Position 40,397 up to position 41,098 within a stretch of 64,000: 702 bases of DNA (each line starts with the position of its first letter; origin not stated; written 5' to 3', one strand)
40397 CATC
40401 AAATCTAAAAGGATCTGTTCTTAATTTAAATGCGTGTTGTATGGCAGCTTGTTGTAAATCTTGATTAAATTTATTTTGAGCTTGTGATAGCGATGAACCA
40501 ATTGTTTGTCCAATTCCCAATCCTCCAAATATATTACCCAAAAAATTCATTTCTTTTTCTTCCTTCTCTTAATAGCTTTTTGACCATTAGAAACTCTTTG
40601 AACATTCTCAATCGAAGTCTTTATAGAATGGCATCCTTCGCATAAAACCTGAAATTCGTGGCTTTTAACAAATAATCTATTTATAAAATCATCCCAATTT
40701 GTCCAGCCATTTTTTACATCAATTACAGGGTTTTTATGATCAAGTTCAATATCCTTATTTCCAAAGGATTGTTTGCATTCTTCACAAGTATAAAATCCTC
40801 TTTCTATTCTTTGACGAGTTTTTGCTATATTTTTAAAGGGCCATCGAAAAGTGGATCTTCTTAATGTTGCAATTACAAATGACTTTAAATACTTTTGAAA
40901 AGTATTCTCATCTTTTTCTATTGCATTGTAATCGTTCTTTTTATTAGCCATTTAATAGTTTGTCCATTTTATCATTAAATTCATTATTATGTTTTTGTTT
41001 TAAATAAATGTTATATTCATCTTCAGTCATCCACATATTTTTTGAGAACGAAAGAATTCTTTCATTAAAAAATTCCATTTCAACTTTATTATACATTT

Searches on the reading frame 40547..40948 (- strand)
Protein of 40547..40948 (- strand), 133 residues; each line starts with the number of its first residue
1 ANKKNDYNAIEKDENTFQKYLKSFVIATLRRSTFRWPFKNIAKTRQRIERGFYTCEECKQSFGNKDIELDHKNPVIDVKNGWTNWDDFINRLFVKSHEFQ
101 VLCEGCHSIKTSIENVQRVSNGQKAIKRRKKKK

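Call 59: search_protein_families(library=pfam, proteins=[window:40547-40948:-], max_evalue=0.01)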
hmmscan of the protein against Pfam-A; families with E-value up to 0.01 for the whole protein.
window:40547-40948:- (133 aa): 1 family
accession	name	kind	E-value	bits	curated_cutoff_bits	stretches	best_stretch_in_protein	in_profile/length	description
PF01844.29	HNH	-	0.0018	18.8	21.4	0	55-87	1-32/47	HNH endonuclease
